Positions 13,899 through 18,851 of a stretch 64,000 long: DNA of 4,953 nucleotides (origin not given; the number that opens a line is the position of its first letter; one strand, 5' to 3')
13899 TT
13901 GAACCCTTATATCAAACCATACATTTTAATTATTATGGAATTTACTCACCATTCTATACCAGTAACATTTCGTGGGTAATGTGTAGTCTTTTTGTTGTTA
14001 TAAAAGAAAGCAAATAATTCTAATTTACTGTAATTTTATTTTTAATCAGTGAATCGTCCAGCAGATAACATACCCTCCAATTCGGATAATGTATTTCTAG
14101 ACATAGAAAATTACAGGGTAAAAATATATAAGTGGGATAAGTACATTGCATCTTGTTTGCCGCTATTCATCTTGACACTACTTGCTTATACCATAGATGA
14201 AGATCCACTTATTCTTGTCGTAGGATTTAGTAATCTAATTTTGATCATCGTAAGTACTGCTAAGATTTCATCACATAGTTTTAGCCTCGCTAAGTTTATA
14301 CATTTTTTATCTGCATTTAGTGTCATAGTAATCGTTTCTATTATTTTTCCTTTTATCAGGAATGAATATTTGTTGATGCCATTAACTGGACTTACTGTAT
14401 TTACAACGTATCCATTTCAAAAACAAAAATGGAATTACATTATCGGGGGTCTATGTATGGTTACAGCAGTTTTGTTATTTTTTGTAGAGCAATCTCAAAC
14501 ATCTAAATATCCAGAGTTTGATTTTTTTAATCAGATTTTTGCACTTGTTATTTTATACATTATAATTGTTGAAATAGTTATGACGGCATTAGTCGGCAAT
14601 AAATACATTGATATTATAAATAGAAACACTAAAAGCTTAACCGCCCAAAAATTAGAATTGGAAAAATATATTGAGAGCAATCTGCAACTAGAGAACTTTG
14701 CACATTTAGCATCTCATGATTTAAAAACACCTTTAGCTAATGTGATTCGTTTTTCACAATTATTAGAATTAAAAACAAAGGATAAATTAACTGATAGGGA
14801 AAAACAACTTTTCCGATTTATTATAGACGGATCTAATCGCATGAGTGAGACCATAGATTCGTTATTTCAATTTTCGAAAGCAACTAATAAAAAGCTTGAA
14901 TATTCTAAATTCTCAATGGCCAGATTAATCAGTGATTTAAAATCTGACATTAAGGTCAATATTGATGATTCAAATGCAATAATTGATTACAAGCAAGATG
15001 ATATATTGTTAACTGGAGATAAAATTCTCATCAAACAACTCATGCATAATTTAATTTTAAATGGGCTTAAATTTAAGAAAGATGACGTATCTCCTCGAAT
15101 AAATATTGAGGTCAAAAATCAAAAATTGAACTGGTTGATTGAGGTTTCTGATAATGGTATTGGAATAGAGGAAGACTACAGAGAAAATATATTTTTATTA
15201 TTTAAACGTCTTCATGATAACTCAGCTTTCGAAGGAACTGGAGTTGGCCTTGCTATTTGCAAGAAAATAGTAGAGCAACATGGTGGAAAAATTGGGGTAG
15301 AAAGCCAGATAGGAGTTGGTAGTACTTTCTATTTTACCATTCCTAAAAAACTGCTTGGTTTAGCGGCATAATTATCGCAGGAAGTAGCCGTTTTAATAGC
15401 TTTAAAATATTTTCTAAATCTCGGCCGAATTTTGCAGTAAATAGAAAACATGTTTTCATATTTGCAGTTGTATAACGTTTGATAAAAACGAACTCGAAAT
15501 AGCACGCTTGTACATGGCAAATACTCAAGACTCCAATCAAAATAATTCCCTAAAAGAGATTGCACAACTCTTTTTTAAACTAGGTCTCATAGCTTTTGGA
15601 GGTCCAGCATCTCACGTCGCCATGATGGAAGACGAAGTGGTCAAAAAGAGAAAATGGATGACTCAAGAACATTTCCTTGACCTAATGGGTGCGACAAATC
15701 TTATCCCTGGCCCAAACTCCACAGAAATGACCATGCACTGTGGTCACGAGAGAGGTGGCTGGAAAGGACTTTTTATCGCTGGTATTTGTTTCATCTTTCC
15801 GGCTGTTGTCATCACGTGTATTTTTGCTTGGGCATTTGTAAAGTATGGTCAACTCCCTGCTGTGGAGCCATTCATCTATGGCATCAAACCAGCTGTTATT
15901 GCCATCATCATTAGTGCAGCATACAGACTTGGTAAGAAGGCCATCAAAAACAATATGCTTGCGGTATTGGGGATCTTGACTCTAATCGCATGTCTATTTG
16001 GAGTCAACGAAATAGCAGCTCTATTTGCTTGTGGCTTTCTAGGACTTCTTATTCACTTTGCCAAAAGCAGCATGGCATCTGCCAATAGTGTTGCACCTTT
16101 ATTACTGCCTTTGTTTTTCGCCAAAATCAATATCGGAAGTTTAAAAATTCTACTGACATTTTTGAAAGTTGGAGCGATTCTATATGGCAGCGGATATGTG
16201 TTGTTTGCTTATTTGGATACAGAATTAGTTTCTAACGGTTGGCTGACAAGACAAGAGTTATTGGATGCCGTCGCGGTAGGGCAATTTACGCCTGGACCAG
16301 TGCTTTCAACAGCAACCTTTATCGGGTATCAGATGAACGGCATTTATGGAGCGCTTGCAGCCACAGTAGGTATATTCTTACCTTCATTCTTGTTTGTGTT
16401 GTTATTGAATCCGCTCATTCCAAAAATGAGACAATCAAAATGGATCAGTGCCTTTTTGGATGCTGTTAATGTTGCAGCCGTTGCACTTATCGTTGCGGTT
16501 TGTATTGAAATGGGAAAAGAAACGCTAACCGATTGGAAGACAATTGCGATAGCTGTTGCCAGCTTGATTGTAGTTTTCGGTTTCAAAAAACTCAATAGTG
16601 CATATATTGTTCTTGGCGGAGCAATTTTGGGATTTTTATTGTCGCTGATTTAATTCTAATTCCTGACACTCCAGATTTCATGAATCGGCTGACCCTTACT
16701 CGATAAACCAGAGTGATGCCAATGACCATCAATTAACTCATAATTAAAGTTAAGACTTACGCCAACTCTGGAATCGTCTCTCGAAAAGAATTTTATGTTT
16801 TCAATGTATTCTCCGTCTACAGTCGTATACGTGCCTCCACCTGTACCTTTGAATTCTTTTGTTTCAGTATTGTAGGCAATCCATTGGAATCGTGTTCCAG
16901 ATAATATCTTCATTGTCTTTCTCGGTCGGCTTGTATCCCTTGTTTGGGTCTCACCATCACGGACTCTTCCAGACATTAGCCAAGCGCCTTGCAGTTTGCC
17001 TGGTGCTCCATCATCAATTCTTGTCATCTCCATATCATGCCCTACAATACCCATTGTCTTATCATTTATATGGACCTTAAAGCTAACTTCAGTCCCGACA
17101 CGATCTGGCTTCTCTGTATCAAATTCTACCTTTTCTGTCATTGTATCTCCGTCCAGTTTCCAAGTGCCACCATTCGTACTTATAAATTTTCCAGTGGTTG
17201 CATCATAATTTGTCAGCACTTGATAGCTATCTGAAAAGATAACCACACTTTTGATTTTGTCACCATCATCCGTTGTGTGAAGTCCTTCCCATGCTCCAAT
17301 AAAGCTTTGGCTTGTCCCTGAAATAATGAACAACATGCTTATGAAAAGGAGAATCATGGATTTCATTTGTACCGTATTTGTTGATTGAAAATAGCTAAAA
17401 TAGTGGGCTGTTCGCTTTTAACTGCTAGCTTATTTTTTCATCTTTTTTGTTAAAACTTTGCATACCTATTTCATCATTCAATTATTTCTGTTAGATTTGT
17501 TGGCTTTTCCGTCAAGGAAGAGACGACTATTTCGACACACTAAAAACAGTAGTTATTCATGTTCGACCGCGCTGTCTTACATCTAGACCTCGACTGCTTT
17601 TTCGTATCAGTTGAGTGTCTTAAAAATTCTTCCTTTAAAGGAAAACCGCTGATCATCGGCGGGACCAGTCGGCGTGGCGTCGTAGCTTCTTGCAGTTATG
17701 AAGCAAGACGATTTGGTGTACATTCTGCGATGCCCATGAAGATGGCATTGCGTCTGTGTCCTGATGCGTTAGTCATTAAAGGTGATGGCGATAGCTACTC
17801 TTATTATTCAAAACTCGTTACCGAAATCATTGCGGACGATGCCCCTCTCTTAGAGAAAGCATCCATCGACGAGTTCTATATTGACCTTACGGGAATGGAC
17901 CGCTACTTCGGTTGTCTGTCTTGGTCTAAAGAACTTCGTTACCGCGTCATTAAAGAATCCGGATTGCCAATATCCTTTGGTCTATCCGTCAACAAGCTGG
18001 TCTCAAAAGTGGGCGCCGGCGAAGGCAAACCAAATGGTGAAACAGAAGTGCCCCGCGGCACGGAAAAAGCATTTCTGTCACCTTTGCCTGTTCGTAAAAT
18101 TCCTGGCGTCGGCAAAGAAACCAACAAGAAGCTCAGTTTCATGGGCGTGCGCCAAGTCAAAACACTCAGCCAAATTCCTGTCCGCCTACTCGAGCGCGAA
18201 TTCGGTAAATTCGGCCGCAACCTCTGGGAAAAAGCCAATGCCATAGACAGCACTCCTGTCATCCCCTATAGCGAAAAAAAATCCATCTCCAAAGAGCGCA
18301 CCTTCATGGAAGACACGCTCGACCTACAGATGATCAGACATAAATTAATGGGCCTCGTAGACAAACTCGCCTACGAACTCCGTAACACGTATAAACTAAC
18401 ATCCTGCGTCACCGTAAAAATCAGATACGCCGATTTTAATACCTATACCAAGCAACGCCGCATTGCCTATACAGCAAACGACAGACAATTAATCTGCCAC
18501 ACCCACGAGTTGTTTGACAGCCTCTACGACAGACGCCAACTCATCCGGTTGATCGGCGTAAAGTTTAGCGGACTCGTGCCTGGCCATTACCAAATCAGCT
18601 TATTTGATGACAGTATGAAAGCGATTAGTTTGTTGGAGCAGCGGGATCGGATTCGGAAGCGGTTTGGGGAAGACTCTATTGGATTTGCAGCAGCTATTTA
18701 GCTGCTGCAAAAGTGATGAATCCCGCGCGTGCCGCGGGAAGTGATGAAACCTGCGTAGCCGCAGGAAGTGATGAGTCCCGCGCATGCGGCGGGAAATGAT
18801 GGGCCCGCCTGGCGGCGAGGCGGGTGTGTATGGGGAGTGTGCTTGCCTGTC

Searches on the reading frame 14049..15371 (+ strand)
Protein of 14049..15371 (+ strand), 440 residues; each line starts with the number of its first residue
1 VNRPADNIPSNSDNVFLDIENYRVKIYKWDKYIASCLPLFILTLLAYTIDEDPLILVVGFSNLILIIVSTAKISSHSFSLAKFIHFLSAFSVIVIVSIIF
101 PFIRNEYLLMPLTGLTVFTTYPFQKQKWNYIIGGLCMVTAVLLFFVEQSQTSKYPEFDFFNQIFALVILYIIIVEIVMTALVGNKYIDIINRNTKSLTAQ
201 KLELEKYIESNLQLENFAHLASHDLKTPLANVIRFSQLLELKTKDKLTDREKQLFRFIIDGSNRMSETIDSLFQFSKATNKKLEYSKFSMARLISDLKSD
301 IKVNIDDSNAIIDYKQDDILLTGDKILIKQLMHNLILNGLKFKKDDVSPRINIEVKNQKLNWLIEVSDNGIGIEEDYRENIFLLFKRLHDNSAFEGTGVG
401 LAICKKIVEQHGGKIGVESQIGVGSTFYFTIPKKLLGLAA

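Call 4: search_protein_families(library=pfam, proteins=[window:14049-15371:+], max_evalue=0.01)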
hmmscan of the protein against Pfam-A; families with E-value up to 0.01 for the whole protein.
window:14049-15371:+ (440 aa): 3 families
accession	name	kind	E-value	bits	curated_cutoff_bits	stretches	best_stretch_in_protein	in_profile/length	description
PF02518.31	HATPase_c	-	3.3e-25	89.1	26.4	1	323-434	1-110/111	Histidine kinase-, DNA gyrase B-, and HSP90-like ATPase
PF00512.31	HisKA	-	7.1e-11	42.4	26.9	1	214-279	2-64/66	His Kinase A (phospho-acceptor) domain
PF19529.4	DUF6057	-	0.0025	17.2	29.8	1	29-185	99-248/569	Family of unknown function (DUF6057)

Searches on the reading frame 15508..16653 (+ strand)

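Call 4: search_protein_families(library=pfam, proteins=[window:15508-16653:+], max_evalue=0.01)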
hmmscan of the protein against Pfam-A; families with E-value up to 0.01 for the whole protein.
window:15508-16653:+ (381 aa): 2 families
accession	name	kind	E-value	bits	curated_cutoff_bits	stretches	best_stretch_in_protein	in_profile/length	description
PF02417.20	Chromate_transp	-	1.8e-88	295.2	28.6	2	212-376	1-166/166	Chromate transporter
PF05437.17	AzlD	-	0.0027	18.3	23.7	1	283-378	6-98/99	Branched-chain amino acid transport protein (AzlD)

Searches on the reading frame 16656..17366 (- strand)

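Call 4: search_protein_families(library=pfam, proteins=[window:16656-17366:-], max_evalue=0.01)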
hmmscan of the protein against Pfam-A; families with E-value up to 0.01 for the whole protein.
window:16656-17366:- (236 aa): 1 family
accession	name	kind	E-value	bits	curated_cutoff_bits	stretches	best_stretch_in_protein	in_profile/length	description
PF14869.12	DUF4488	-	6.4e-06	26.5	27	0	124-213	1-91/123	Domain of unknown function (DUF4488)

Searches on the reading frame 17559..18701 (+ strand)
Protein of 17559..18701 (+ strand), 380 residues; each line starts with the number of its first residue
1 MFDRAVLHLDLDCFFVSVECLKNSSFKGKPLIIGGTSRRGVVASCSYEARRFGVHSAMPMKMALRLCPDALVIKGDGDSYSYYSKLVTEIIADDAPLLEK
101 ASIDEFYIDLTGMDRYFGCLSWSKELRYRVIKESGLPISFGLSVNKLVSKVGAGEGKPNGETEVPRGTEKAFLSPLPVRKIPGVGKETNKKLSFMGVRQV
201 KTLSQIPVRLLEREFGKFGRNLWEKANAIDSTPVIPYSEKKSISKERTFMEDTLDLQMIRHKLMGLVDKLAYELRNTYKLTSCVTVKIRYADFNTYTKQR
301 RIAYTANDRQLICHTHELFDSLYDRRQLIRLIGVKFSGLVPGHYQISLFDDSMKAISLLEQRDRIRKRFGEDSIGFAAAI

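Call 4: search_protein_families(library=pfam, proteins=[window:17559-18701:+], max_evalue=0.01)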
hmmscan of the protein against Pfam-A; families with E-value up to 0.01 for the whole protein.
window:17559-18701:+ (380 aa): 4 families
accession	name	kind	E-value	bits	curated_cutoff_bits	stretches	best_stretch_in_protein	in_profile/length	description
PF00817.25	IMS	-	2e-41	141.8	23.2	1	9-152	1-146/148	impB/mucB/samB family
PF11799.13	IMS_C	-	3.3e-24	85.8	20.7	1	240-348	1-109/109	impB/mucB/samB family C-terminal domain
PF21999.2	IMS_HHH_1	-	1.7e-08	35.3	27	1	180-229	2-52/53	DNA polymerase-iota, thumb domain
PF11798.14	IMS_HHH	-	4.5e-06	27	24.4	1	169-193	4-28/32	IMS family HHH motif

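Call 36: search_protein_families(library=ncbifam, proteins=[window:17559-18698:+], max_evalue=0.001)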
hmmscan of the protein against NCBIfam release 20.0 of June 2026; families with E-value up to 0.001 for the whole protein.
window:17559-18698:+ (380 aa): 10 families
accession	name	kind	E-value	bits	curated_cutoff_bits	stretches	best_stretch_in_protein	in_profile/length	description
NF002882.0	PRK03348.1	equivalog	1.6e-90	304.1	389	1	3-358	4-362/461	DNA polymerase IV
NF002677.0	PRK02406.1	equivalog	2.2e-90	303.3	256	1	3-337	5-341/357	DNA polymerase IV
NF002751.0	PRK02794.1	equivalog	2.1e-81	274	371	1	5-374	39-412/425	DNA polymerase IV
NF010731.0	PRK14133.1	equivalog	9.2e-78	261.9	362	1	3-350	2-348/352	DNA polymerase IV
NF003015.0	PRK03858.1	subfamily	1e-74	252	367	1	4-379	7-385/399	DNA polymerase IV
NF002848.0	PRK03103.1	subfamily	6.2e-68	229.1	381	1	3-379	3-391/410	DNA polymerase IV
NF002492.0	PRK01810.1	equivalog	3.2e-66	223.8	399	1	4-374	10-389/412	DNA polymerase IV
NF002883.0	PRK03352.1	equivalog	1.9e-58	198.3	330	1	4-336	5-339/347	DNA polymerase IV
NF002292.0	PRK01216.1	equivalog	1.4e-44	152.6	339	1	6-340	3-340/351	DNA polymerase IV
NF002955.0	PRK03609.1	subfamily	2.1e-21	76.4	431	1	9-376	5-391/422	translesion error-prone DNA polymerase V subunit UmuC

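Call 50: find_homologous_proteins(query=window:17559-18698:+, max_evalue=1e-50)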
Query window:17559-18698:+ (380 aa): 7999 proteins with E <= 1e-50 among 8000 candidates; the best 120 are listed.
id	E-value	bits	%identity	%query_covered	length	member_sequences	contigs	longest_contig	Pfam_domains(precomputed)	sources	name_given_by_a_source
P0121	1.5e-252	855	100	100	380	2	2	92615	PF11799.14,PF00817.26,PF11798.15,PF21999.3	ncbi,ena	-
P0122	2.6e-250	848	99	100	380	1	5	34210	PF11799.14,PF00817.26,PF11798.15,PF21999.3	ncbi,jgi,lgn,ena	jgi:DNA polymerase-4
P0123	2.1e-241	818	96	100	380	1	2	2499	PF11799.14,PF00817.26,PF11798.15,PF21999.3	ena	-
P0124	5.5e-241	817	95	100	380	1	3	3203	PF11799.14,PF00817.26,PF11798.15,PF21999.3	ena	-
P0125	7.3e-241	817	95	100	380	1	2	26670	PF11799.14,PF00817.26,PF11798.15,PF21999.3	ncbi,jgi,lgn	-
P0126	1.1e-229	780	91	100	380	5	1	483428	PF11799.14,PF00817.26,PF11798.15,PF21999.3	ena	-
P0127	1.9e-214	730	84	100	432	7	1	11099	PF11799.14,PF00817.26,PF11798.15,PF21999.3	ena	-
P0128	2.8e-213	726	84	100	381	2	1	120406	PF11799.14,PF00817.26,PF21999.3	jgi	-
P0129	9.8e-202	688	79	100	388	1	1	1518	PF11799.14,PF00817.26,PF21999.3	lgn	-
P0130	1.4e-201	687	79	100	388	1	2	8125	PF11799.14,PF00817.26,PF21999.3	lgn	-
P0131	3.6e-199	679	78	100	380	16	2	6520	PF11799.14,PF00817.26,PF21999.3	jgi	-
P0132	3.3e-197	673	79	99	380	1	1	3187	PF11799.14,PF00817.26,PF21999.3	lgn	-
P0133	1.2e-196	671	78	100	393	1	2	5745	PF11799.14,PF00817.26,PF21999.3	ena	-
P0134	1.4e-195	668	78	100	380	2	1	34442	PF11799.14,PF00817.26,PF21999.3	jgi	jgi:DNA polymerase-4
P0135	1.3e-194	664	96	81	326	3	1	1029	PF11799.14,PF00817.26,PF11798.15,PF21999.3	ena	-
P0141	3.4e-191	653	76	98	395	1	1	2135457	PF11799.14,PF00817.26,PF21999.3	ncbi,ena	-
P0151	2.2e-189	647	77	98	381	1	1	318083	PF11799.14,PF00817.26,PF21999.3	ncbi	-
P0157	1.5e-188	645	76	98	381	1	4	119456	PF11799.14,PF00817.26,PF11798.15,PF21999.3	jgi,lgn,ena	-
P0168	1.3e-187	641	75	100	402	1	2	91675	PF11799.14,PF00817.26,PF21999.3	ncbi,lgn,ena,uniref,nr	ncbi:DNA polymerase IV [Portibacter lacus]|uniref:DNA polymerase IV n=1 Tax=Portibacter lacus TaxID=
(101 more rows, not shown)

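Call 51: find_encoding_contigs(protein=P0126, flank=5000, max_places=1)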
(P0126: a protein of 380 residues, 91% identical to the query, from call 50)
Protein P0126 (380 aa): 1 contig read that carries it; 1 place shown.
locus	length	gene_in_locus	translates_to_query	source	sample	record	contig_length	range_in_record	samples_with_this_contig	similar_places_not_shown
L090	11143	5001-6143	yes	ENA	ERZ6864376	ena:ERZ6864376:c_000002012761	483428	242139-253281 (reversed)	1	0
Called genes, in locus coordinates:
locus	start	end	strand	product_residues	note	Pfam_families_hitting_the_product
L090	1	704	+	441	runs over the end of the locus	PF00512:HisKA, PF02518:HATPase_c, PF14501:HATPase_c_5 (weak)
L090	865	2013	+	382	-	PF12704:MacB_PCD, PF02687:FtsX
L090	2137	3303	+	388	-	PF01244:Peptidase_M19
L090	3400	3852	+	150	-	-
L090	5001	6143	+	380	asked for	PF00817:IMS, PF11798:IMS_HHH (weak), PF21999:IMS_HHH_1, PF11799:IMS_C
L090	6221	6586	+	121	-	PF05635:23S_rRNA_IVP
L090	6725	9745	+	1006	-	PF02811:PHP, PF07733:DNA_pol3_alpha, PF17657:DNA_pol3_finger, PF14579:HHH_6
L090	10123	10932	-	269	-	-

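Call 52: find_encoding_contigs(protein=P0128, flank=5000, max_places=1)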
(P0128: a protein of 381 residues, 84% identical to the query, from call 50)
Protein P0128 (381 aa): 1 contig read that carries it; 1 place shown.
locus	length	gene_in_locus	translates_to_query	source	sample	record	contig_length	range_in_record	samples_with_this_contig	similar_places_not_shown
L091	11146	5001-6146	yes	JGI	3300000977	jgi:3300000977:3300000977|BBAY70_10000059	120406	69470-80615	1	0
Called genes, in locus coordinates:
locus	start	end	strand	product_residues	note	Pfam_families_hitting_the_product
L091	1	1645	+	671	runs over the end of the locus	-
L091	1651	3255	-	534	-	PF21033:RMD1-3 (faint), PF25064:ARM_TT21_5th (faint), PF00515:TPR_1 (faint), PF07719:TPR_2 (faint), PF13174:TPR_6 (faint), PF13176:TPR_7 (faint), PF13181:TPR_8 (faint), PF13424:TPR_12 (faint), +6 more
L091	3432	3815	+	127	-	PF00903:Glyoxalase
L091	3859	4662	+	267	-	PF13175:AAA_15 (weak), PF02463:SMC_N, PF13476:AAA_23, PF13555:AAA_29 (faint), PF13304:AAA_21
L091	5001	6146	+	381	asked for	PF00817:IMS, PF21999:IMS_HHH_1, PF11799:IMS_C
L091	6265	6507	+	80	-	-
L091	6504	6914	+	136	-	PF13470:PIN_3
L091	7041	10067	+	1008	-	PF02811:PHP, PF07733:DNA_pol3_alpha, PF17657:DNA_pol3_finger, PF14579:HHH_6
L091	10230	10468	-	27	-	-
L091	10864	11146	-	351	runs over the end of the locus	PF01408:GFO_IDH_MocA, PF02894:GFO_IDH_MocA_C, PF22725:GFO_IDH_MocA_C3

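Call 53: find_encoding_contigs(protein=P0134, flank=5000, max_places=1)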
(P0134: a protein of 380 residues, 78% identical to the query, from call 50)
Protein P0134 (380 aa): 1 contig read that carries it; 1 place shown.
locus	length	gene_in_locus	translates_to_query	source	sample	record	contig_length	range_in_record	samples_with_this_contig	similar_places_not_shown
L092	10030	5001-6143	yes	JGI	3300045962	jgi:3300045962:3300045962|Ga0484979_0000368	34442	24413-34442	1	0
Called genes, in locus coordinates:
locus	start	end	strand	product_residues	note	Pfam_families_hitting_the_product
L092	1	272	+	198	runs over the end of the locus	PF01063:Aminotran_4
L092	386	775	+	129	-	PF03965:Penicillinase_R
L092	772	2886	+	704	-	PF05569:Peptidase_M56, PF01435:Peptidase_M48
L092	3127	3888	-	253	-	PF01381:HTH_3, PF12844:HTH_19 (weak), PF13443:HTH_26 (faint), PF13560:HTH_31 (weak), PF00717:Peptidase_S24 (weak)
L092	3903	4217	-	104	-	-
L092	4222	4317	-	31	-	-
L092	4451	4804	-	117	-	PF05635:23S_rRNA_IVP (weak)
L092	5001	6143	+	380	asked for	PF00817:IMS, PF21999:IMS_HHH_1, PF11799:IMS_C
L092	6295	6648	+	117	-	PF05635:23S_rRNA_IVP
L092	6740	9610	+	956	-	PF02811:PHP, PF07733:DNA_pol3_alpha, PF17657:DNA_pol3_finger, PF14579:HHH_6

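Call 55: find_encoding_contigs(protein=P0141, flank=5000, max_places=1)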
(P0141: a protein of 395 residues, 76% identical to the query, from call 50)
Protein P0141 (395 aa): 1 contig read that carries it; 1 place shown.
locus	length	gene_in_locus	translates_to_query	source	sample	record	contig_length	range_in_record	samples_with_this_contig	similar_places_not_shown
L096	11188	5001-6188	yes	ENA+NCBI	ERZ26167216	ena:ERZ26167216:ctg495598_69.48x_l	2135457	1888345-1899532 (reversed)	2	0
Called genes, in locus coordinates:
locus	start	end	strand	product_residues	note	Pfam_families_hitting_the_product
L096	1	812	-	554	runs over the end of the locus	PF13522:GATase_6, PF13537:GATase_7, PF12481:DUF3700 (weak), PF00733:Asn_synthase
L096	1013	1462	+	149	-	-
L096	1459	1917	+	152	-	-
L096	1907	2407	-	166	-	PF03692:CxxCxxCC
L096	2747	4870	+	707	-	PF13623:SurA_N_2, PF13624:SurA_N_3, PF13145:Rotamase_2 (faint), PF13616:Rotamase_3, PF00639:Rotamase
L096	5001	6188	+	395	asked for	PF00817:IMS, PF21999:IMS_HHH_1 (weak), PF11799:IMS_C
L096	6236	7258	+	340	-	PF03544:TonB_C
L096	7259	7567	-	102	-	-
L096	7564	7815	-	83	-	-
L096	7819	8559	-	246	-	PF00005:ABC_tran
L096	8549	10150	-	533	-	PF13205:Big_5, PF09912:DUF2141 (faint)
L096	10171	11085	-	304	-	PF02899:Phage_int_SAM_1, PF00589:Phage_integrase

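Call 56: find_encoding_contigs(protein=P0168, flank=5000, max_places=1)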
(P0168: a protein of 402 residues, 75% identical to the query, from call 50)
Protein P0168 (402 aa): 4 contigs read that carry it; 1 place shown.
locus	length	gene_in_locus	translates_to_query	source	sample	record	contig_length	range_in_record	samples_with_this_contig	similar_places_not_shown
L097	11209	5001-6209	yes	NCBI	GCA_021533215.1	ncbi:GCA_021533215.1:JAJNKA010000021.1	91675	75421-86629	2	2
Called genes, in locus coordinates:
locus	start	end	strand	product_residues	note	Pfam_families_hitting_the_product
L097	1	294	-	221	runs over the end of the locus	PF04264:YceI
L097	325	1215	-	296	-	PF00376:MerR, PF13411:MerR_1, PF02607:B12-binding_2 (weak)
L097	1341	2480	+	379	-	PF13439:Glyco_transf_4, PF13477:Glyco_trans_4_2, PF13579:Glyco_trans_4_4, PF00534:Glycos_transf_1, PF13692:Glyco_trans_1_4, PF20706:GT4-conflict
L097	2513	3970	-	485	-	PF01546:Peptidase_M20, PF07687:M20_dimer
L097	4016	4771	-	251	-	PF01381:HTH_3, PF12844:HTH_19, PF13560:HTH_31 (weak), PF00717:Peptidase_S24 (weak)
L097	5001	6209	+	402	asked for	PF00817:IMS, PF21999:IMS_HHH_1, PF11799:IMS_C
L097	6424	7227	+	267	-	-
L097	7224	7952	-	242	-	-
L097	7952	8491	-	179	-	PF04542:Sigma70_r2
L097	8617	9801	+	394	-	-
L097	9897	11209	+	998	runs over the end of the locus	PF07719:TPR_2 (faint), PF13181:TPR_8 (faint), PF13424:TPR_12 (faint), PF12770:CHAT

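Call 86: find_encoding_contigs(protein=P0127, flank=4000, max_places=1)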
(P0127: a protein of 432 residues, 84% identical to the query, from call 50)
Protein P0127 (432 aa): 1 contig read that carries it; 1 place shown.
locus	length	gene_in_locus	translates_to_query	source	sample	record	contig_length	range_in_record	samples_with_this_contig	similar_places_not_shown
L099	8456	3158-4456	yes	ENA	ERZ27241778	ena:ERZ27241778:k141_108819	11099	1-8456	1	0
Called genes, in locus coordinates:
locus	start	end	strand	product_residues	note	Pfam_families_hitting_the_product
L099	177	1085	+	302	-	PF23678:YqhI, PF01738:DLH, PF00326:Peptidase_S9 (faint), PF02129:Peptidase_S15 (weak), PF08840:BAAT_C (weak)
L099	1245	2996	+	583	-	PF13229:Beta_helix (weak)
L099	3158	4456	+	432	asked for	PF00817:IMS, PF11798:IMS_HHH (weak), PF21999:IMS_HHH_1, PF11799:IMS_C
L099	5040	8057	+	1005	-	PF02811:PHP, PF07733:DNA_pol3_alpha, PF17657:DNA_pol3_finger, PF14579:HHH_6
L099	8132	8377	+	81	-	-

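Call 87: find_encoding_contigs(protein=P0151, flank=4000, max_places=1)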
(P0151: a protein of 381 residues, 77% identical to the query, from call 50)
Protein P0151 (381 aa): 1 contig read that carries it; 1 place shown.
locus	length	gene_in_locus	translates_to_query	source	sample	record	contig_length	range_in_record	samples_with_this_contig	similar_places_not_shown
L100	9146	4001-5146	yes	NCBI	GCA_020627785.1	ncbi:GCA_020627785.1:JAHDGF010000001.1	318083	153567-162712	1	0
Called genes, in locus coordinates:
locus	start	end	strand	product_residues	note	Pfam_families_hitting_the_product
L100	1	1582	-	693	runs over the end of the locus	PF07715:Plug, PF00593:TonB_dep_Rec_b-barrel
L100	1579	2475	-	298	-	PF12833:HTH_18, PF00165:HTH_AraC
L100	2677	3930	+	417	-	PF14064:HmuY, PF18962:Por_Secre_tail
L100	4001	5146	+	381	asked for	PF00817:IMS, PF21999:IMS_HHH_1 (weak), PF11799:IMS_C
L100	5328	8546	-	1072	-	PF13620:CarboxypepD_reg, PF13715:CarbopepD_reg_2, PF25183:OMP_b-brl_4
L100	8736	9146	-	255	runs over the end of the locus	PF18962:Por_Secre_tail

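Call 88: find_encoding_contigs(protein=P0157, flank=4000, max_places=1)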
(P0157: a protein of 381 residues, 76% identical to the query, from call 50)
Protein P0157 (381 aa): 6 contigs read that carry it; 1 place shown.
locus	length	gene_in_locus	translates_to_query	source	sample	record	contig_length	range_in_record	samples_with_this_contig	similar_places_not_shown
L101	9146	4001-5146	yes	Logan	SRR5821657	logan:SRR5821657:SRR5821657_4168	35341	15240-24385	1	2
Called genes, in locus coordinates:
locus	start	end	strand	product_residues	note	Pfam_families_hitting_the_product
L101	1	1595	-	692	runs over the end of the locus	PF07715:Plug, PF00593:TonB_dep_Rec_b-barrel, PF14905:OMP_b-brl_3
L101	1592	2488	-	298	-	PF12833:HTH_18, PF00165:HTH_AraC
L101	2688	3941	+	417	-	PF14064:HmuY, PF18962:Por_Secre_tail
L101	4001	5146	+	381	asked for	PF00817:IMS, PF11798:IMS_HHH (faint), PF21999:IMS_HHH_1 (weak), PF11799:IMS_C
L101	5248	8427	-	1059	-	PF13620:CarboxypepD_reg, PF13715:CarbopepD_reg_2, PF25183:OMP_b-brl_4, PF00593:TonB_dep_Rec_b-barrel (weak), PF25183:OMP_b-brl_4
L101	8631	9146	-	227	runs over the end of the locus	PF18962:Por_Secre_tail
